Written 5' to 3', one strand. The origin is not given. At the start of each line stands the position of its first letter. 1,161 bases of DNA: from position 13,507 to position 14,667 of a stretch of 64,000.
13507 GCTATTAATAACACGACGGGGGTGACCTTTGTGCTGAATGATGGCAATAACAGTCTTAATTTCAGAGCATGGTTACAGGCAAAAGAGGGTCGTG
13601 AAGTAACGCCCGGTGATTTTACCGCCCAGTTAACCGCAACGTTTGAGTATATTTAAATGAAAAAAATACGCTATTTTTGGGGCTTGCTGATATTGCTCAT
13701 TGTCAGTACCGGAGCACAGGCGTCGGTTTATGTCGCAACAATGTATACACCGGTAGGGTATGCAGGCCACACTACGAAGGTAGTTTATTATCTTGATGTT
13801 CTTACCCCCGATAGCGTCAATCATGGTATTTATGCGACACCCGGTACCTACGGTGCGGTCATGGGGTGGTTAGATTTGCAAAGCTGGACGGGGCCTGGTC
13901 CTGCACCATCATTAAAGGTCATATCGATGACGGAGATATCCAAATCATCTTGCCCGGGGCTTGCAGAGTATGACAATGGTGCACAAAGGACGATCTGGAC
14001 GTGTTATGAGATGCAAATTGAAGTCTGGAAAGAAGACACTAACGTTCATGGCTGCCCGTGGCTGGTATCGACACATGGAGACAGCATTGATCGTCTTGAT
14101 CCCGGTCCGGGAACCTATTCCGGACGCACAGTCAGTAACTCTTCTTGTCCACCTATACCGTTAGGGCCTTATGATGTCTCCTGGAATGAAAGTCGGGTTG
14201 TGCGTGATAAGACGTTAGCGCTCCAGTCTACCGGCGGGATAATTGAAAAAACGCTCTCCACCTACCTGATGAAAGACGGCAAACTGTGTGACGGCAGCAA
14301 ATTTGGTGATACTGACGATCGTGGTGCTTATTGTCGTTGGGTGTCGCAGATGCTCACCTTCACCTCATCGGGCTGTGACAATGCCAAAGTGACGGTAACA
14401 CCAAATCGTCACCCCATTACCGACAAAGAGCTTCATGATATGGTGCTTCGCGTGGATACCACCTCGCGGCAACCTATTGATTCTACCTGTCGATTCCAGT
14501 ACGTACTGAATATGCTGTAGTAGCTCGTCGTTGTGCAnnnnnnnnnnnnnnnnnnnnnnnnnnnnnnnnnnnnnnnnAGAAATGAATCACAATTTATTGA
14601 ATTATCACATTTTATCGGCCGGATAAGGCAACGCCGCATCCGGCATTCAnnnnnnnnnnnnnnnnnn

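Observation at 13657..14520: YfcO as candidate tip adhesin of Yfc fimbriae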

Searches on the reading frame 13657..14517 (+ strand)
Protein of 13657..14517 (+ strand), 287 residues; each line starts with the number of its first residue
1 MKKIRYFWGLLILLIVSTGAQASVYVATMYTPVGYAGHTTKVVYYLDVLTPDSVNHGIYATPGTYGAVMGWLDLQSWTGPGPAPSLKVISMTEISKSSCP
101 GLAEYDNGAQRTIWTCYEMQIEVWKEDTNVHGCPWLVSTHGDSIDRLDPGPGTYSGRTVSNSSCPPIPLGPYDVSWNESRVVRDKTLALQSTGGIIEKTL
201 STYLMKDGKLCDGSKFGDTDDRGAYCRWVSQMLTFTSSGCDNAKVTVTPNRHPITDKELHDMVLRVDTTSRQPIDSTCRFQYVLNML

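Call 4: search_solved_structures(query=window:13657-14517:+, max_evalue=10, show_alignments=3)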
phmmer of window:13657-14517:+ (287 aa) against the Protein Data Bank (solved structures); distinct sequences matched with E-value up to 10: 0.

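Call 5: search_protein_families(proteins=[window:13657-14517:+], library=ncbifam, max_evalue=0.01)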
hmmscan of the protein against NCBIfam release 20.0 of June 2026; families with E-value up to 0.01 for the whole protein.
window:13657-14517:+ (287 aa): 0 families

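Call 6: profile_search(protein=window:13657-14517:+)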
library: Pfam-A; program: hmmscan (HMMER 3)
A. the first sequence (287 residues): domains with independent E <= 10: 1; with E <= 0.001: 1
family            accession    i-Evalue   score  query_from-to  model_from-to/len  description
DUF2544           PF11245.13    3.7e-73   246.5      48-287         3-246/246  Protein of unknown function (DUF2544)

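Call 14: find_homologous_proteins(query=window:13657-14517:+, max_evalue=0.001)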
Query window:13657-14517:+ (287 aa): 173 proteins with E <= 0.001 among 1031 candidates; the best 120 are listed.
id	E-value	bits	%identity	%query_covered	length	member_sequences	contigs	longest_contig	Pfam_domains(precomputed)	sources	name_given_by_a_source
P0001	3.2e-188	642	95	100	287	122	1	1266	PF11245.14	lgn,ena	-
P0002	5.8e-168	576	85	100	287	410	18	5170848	PF11245.14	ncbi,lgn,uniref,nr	ncbi:StfH/YfcO family fimbrial adhesin [Escherichia coli]|uniref:DUF2544 domain-containing protein n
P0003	4.4e-160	550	82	100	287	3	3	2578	PF11245.14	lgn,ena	-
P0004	4.9e-160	550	82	100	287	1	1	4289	PF11245.14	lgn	-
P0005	4.5e-154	530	79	100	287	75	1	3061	PF11245.14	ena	-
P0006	2.8e-143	495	84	87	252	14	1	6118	PF11245.14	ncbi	ncbi:TPA: StfH/YfcO family fimbrial adhesin, partial [Escherichia coli]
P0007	6.1e-104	366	57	100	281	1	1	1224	PF11245.14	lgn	-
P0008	1.0e-100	355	96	56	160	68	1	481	PF11245.14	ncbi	ncbi:StfH/YfcO family fimbrial adhesin, partial [Escherichia coli]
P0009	1.1e-97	345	55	100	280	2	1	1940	PF11245.14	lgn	-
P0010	1.9e-97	344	65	43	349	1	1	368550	PF11245.14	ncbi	-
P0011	5.3e-96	340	54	100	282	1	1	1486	PF11245.14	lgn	-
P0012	3.3e-95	337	53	100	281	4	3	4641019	PF11245.14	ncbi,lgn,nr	ncbi:DUF2544 domain-containing protein [Escherichia coli]|nr:DUF2544 domain-containing protein [Esch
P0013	2.2e-94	334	54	100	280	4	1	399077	PF11245.14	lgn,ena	-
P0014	1.1e-93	332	58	100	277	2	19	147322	PF11245.14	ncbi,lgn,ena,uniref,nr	ncbi:StfH/YfcO family fimbrial adhesin [Escherichia coli]|uniref:StfH/YfcO family fimbrial adhesin n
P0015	1.6e-93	331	55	100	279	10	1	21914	PF11245.14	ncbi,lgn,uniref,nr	ncbi:StfH/YfcO family fimbrial adhesin [Escherichia albertii]|uniref:StfH/YfcO family fimbrial adhes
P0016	1.7e-93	331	54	100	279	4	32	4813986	PF11245.14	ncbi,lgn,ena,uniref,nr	ncbi:DUF2544 domain-containing protein [Escherichia coli]|uniref:StfH/YfcO family fimbrial adhesin n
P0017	2.0e-93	331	54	100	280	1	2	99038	PF11245.14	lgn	-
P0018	2.7e-93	331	54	100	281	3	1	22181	PF11245.14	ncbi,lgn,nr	ncbi:TPA: DUF2544 domain-containing protein [Escherichia coli]|nr:DUF2544 domain-containing protein 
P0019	3.5e-93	330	54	100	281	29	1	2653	PF11245.14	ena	-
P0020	6.0e-93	330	56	100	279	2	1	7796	PF11245.14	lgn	-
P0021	1.1e-92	329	53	100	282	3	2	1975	PF11245.14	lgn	-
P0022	1.4e-92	328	54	100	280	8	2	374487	PF11245.14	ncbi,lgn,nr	ncbi:StfH/YfcO family fimbrial adhesin [Escherichia albertii]|nr:StfH/YfcO family fimbrial adhesin [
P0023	6.2e-92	326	55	100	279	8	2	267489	PF11245.14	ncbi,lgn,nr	ncbi:StfH/YfcO family fimbrial adhesin [Escherichia albertii]|nr:DUF2544 domain-containing protein [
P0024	8.2e-92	326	53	100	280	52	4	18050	PF11245.14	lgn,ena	-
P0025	3.2e-91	324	54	100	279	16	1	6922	PF11245.14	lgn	-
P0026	4.9e-91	323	54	100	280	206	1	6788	PF11245.14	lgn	-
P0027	6.4e-91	323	53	100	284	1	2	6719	PF11245.14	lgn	-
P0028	1.0e-90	322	53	100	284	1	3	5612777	PF11245.14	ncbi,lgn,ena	ncbi:StfH/YfcO family fimbrial adhesin [Pseudocitrobacter corydidari]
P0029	1.0e-90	322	53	100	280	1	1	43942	PF11245.14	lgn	-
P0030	1.4e-90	322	52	100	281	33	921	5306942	PF11245.14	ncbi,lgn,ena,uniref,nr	ncbi:DUF2544 domain-containing protein [Escherichia coli]|uniref:PF11245 family protein n=1 Tax=Esch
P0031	1.5e-90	322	53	100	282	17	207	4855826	PF11245.14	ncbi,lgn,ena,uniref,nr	ncbi:StfH/YfcO family fimbrial adhesin [Escherichia coli]|uniref:StfH/YfcO family fimbrial adhesin n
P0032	2.0e-90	321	54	100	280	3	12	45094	PF11245.14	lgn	-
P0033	2.1e-90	321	53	100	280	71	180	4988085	PF11245.14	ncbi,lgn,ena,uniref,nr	ncbi:DUF2544 domain-containing protein [Escherichia coli]|uniref:StfH/YfcO family fimbrial adhesin n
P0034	5.7e-90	320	54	100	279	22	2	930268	PF11245.14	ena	-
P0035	6.1e-90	320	52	100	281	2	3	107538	PF11245.14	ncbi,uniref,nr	ncbi:adhesin [Escherichia coli]|uniref:StfH/YfcO family fimbrial adhesin n=1 Tax=Escherichia coli Ta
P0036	3.5e-89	317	53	100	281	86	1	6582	PF11245.14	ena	-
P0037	5.3e-89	317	52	100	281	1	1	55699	PF11245.14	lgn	-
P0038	4.7e-87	310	52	100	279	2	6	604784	PF11245.14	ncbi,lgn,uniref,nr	ncbi:YfcO family protein [Escherichia coli]|uniref:StfH/YfcO family fimbrial adhesin n=1 Tax=Escheri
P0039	5.0e-87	310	52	100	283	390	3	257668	PF11245.14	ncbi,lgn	ncbi:StfH/YfcO family fimbrial adhesin [Escherichia coli]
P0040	1.1e-85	306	49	94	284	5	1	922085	PF11245.14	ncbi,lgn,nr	ncbi:DUF2544 domain-containing protein [Escherichia coli]|nr:DUF2544 domain-containing protein [Esch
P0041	5.8e-85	303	87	53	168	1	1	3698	PF11245.14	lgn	-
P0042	4.7e-84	300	50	100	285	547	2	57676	PF11245.14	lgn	-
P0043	8.4e-84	299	49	100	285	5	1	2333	PF11245.14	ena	-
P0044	1.4e-83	299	51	100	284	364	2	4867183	PF11245.14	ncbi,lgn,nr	ncbi:DUF2544 domain-containing protein [Escherichia coli]|nr:DUF2544 domain-containing protein [Esch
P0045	3.0e-83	298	50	100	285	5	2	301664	PF11245.14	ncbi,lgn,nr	ncbi:DUF2544 domain-containing protein [Escherichia coli]|nr:DUF2544 domain-containing protein [Esch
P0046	8.3e-83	296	53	100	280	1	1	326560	PF11245.14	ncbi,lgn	-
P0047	9.1e-83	296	50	100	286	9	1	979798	PF11245.14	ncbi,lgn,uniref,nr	ncbi:StfH/YfcO family fimbrial adhesin [Escherichia albertii]|uniref:StfH/YfcO family fimbrial adhes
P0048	3.8e-82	294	53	100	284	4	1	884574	PF11245.14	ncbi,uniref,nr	ncbi:DUF2544 domain-containing protein [Escherichia coli]|uniref:StfH/YfcO family fimbrial adhesin n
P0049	4.6e-82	294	53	100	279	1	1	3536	PF11245.14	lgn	-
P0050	3.5e-81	291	53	100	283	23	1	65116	PF11245.14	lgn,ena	-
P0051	6.9e-81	290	53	100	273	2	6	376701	PF11245.14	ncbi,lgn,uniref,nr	ncbi:hypothetical protein CRG95_18505 [Escherichia sp. E4208]|uniref:StfH/YfcO family fimbrial adhes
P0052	2.5e-80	288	51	100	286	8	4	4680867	PF11245.14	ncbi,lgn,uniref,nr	ncbi:TPA: DUF2544 domain-containing protein [Escherichia coli]|uniref:StfH/YfcO family fimbrial adhe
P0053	5.4e-80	287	51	100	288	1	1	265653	PF11245.14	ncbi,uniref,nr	ncbi:StfH/YfcO family fimbrial adhesin [Escherichia coli]|uniref:StfH/YfcO family fimbrial adhesin n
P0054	9.7e-80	286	53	100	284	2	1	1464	PF11245.14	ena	-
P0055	1.0e-79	286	50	100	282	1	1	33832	PF11245.14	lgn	-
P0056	2.0e-79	285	53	100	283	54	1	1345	PF11245.14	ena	-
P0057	2.4e-79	285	52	100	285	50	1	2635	PF11245.14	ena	-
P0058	1.2e-78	283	47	100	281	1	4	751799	PF11245.14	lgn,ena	-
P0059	1.3e-78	283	53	100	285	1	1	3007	PF11245.14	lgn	-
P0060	2.0e-78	282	52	100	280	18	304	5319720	PF11245.14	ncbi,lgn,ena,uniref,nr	ncbi:TPA: StfH/YfcO family fimbrial adhesin [Escherichia coli]|uniref:DUF2544 domain-containing prot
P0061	2.2e-78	282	52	100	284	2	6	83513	PF11245.14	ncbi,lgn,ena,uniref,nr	ncbi:StfH/YfcO family fimbrial adhesin [Escherichia coli]|uniref:StfH/YfcO family fimbrial adhesin n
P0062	2.3e-78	282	48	100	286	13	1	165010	PF11245.14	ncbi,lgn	ncbi:DUF2544 domain-containing protein [Escherichia coli]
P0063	2.5e-78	282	52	100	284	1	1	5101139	PF11245.14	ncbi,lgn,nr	ncbi:DUF2544 domain-containing protein [Escherichia coli]|nr:DUF2544 domain-containing protein [Esch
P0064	2.8e-78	281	52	100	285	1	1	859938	PF11245.14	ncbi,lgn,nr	ncbi:DUF2544 domain-containing protein [Escherichia coli]|nr:DUF2544 domain-containing protein [Esch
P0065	3.3e-78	281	52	100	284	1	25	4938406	PF11245.14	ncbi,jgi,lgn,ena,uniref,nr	ncbi:adhesin [Escherichia coli]|uniref:StfH/YfcO family fimbrial adhesin n=1 Tax=Escherichia coli Ta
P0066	3.3e-78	281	52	100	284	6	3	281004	PF11245.14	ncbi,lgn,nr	ncbi:DUF2544 domain-containing protein [Escherichia coli]|nr:DUF2544 domain-containing protein [Esch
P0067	3.5e-78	281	52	100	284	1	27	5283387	PF11245.14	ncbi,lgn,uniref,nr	ncbi:TPA: StfH/YfcO family fimbrial adhesin [Escherichia coli]|uniref:StfH/YfcO family fimbrial adhe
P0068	5.0e-78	281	52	100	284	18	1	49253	PF11245.14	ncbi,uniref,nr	ncbi:StfH/YfcO family fimbrial adhesin [Escherichia coli]|uniref:StfH/YfcO family fimbrial adhesin n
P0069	5.5e-78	280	52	100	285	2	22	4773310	PF11245.14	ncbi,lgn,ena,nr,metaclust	ncbi:DUF2544 domain-containing protein [Escherichia coli]|nr:StfH/YfcO family fimbrial adhesin [Esch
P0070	6.3e-78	280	52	100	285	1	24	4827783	PF11245.14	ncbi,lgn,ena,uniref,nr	ncbi:StfH/YfcO family fimbrial adhesin [Escherichia coli]|uniref:StfH/YfcO family fimbrial adhesin n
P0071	7.3e-78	280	52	100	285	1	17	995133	PF11245.14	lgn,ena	-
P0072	9.8e-78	280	51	100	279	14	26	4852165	PF11245.14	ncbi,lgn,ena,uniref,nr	ncbi:DUF2544 domain-containing protein [Escherichia albertii]|uniref:StfH/YfcO family fimbrial adhes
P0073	9.9e-78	280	49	100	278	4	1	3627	PF11245.14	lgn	-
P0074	1.3e-77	279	50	100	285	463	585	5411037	PF11245.14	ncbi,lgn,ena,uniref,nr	ncbi:TPA: DUF2544 domain-containing protein [Escherichia coli]|uniref:DUF2544 domain-containing prot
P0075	1.3e-77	279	52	100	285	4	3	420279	PF11245.14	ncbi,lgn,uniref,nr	ncbi:TPA: DUF2544 domain-containing protein [Escherichia coli]|uniref:StfH/YfcO family fimbrial adhe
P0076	1.5e-77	279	61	75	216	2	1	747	PF11245.14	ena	-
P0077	1.6e-77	279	52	100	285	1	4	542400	PF11245.14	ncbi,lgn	ncbi:TPA: StfH/YfcO family fimbrial adhesin [Escherichia coli]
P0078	1.9e-77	279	48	100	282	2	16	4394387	PF11245.14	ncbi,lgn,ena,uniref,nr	ncbi:TPA: StfH/YfcO family fimbrial adhesin [Escherichia coli]|uniref:StfH/YfcO family fimbrial adhe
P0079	4.5e-77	277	48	100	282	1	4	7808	PF11245.14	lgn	-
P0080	8.2e-77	277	52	100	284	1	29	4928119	PF11245.14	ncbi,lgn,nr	ncbi:DUF2544 domain-containing protein [Escherichia coli]|nr:DUF2544 domain-containing protein [Esch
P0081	8.2e-77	277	52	100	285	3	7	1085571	PF11245.14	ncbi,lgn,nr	ncbi:DUF2544 domain-containing protein [Escherichia coli]|nr:DUF2544 domain-containing protein [Esch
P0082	2.9e-76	275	52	100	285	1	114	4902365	PF11245.14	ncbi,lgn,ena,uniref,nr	ncbi:DUF2544 domain-containing protein [Escherichia coli]|uniref:StfH/YfcO family fimbrial adhesin n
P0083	6.9e-76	273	52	100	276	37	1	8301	PF11245.14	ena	-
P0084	7.9e-76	273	52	100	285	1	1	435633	PF11245.14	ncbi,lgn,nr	ncbi:DUF2544 domain-containing protein [Escherichia coli]|nr:DUF2544 domain-containing protein [Esch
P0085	9.8e-76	273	52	93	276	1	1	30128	PF11245.14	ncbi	ncbi:TPA: StfH/YfcO family fimbrial adhesin [Escherichia coli]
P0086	1.2e-75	273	46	100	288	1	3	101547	PF11245.14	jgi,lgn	jgi:hypothetical protein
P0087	1.6e-75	272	52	97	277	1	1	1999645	PF11245.14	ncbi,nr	ncbi:putative fimbrial adhesin YfcO [Escherichia coli TA054]|nr:putative fimbrial adhesin YfcO [Esch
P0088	1.9e-75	272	52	100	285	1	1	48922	PF11245.14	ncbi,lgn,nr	ncbi:TPA: DUF2544 domain-containing protein [Escherichia coli]|nr:DUF2544 domain-containing protein 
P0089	2.0e-75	272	52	100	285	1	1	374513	PF11245.14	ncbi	-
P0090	2.8e-75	271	52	100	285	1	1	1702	PF11245.14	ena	-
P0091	4.5e-75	271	49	100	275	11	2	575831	PF11245.14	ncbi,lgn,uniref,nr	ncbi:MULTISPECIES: StfH/YfcO family fimbrial adhesin [unclassified Escherichia]|uniref:StfH/YfcO fam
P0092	8.9e-75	270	49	100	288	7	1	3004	PF11245.14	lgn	-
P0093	1.3e-74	269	48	100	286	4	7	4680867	PF11245.14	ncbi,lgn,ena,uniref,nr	ncbi:TPA: DUF2544 domain-containing protein [Escherichia coli]|uniref:StfH/YfcO family fimbrial adhe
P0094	2.3e-74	268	51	100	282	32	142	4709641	PF11245.14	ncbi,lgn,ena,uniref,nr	ncbi:StfH/YfcO family fimbrial adhesin [Escherichia coli]|uniref:StfH/YfcO family fimbrial adhesin n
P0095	1.3e-73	266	47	100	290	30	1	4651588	PF11245.14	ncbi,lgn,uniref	ncbi:StfH/YfcO family fimbrial adhesin [Escherichia ruysiae]|uniref:StfH/YfcO family fimbrial adhesi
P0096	3.7e-73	265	49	100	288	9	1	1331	PF11245.14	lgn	-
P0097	3.9e-73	264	49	100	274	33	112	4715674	PF11245.14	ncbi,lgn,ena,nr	ncbi:StfH/YfcO family fimbrial adhesin [Escherichia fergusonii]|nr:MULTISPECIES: StfH/YfcO family fi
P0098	4.2e-73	264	47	100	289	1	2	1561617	PF11245.14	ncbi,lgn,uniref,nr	ncbi:StfH/YfcO family fimbrial adhesin [Escherichia sp. 93.0816]|uniref:StfH/YfcO family fimbrial ad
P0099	6.3e-73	264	48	100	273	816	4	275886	PF11245.14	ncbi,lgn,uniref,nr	ncbi:fimbrial adhesin YfcO [Escherichia coli]|uniref:fimbrial adhesin YfcO n=1 Tax=Escherichia coli 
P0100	7.8e-73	263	47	100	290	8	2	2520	PF11245.14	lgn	-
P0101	1.1e-72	263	47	100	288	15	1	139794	PF11245.14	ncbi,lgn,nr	ncbi:DUF2544 domain-containing protein [Escherichia coli]|nr:DUF2544 domain-containing protein [Esch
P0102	2.4e-72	262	47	100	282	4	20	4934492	PF11245.14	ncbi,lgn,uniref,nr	ncbi:StfH/YfcO family fimbrial adhesin [Escherichia fergusonii]|uniref:StfH/YfcO family fimbrial adh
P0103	1.0e-71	260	47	100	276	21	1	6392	PF11245.14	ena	-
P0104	1.2e-71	260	47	100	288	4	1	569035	PF11245.14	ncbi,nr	ncbi:TPA: DUF2544 domain-containing protein [Escherichia coli]|nr:DUF2544 domain-containing protein 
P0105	1.7e-71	259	48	100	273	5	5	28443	PF11245.14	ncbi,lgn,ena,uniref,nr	ncbi:DUF2544 domain-containing protein [Escherichia coli]|uniref:StfH/YfcO family fimbrial adhesin n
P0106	2.4e-71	259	47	100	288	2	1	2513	PF11245.14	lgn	-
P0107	4.7e-71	258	46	100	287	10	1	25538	PF11245.14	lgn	-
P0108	5.6e-71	257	47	100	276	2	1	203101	PF11245.14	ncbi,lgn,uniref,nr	ncbi:StfH/YfcO family fimbrial adhesin [Pseudocitrobacter sp. 2023EL-00150]|uniref:StfH/YfcO family 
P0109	5.7e-71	257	48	100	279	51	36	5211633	PF11245.14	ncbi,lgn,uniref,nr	ncbi:TPA: DUF2544 domain-containing protein [Escherichia coli]|uniref:StfH/YfcO family fimbrial adhe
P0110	7.3e-71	257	48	100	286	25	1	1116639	PF11245.14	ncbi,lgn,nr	ncbi:DUF2544 domain-containing protein [Escherichia coli]|nr:DUF2544 domain-containing protein [Esch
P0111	1.3e-70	256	47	100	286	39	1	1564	PF11245.14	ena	-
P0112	4.2e-70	255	50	96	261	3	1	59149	PF11245.14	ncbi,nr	ncbi:hypothetical protein CRU79_12115 [Escherichia sp. E4385]|nr:hypothetical protein CRU79_12115 [E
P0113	5.9e-70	254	47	100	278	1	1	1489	PF11245.14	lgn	-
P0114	6.4e-70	254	44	100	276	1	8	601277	PF11245.14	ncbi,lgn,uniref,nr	ncbi:StfH/YfcO family fimbrial adhesin [Escherichia albertii]|uniref:StfH/YfcO family fimbrial adhes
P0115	8.9e-70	253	45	100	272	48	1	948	PF11245.14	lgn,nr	nr:DUF2544 domain-containing protein [Escherichia coli]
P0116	1.1e-69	253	46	100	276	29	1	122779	PF11245.14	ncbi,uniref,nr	ncbi:StfH/YfcO family fimbrial adhesin [Escherichia coli]|uniref:StfH/YfcO family fimbrial adhesin n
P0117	3.3e-69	252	47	100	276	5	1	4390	PF11245.14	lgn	-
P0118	2.5e-68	249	47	100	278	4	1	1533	PF11245.14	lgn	-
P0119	2.6e-68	249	48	100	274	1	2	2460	PF11245.14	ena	-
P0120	2.7e-68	249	46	100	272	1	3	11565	PF11245.14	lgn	-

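Call 22: search_protein_representatives(protein=window:13657-14517:+)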
Query: 287 residues. Proteins with E-value up to 0.001 (for the whole library): 54; up to 1e-10: 34; up to 1e-30: 18. The best 54 are listed.
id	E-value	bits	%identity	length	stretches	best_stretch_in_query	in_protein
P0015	5.2e-94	331.3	56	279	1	1-287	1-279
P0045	9.4e-84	297.6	52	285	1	1-287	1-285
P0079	1.4e-77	277.3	51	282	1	1-287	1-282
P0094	7.4e-75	268.4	52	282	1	1-287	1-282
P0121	5.3e-65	236.1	46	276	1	7-287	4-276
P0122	3.8e-60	220.2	50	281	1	29-287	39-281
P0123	1.0e-52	195.7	48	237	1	1-229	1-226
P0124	1.8e-44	168.7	40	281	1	7-285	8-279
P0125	7.8e-43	163.3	41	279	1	37-287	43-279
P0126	1.1e-40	156.2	40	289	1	41-286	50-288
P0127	4.2e-38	147.8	40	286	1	26-285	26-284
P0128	6.8e-37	143.8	44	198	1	3-183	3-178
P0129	1.1e-36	143.1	88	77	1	170-246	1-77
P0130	5.5e-35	137.5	69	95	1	5-98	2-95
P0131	8.9e-34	133.6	70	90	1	196-286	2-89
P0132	4.1e-32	128.1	39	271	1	24-284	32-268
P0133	1.1e-31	126.7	36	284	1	10-285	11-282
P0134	2.4e-31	125.6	35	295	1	20-286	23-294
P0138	4.9e-26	108.2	30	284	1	19-286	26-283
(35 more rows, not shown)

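Call 26: search_solved_structures(query=A1, max_evalue=10, show_alignments=2)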
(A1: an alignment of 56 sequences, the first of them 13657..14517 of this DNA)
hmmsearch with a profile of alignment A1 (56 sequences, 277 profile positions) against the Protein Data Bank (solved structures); distinct sequences matched with E-value up to 10: 0.
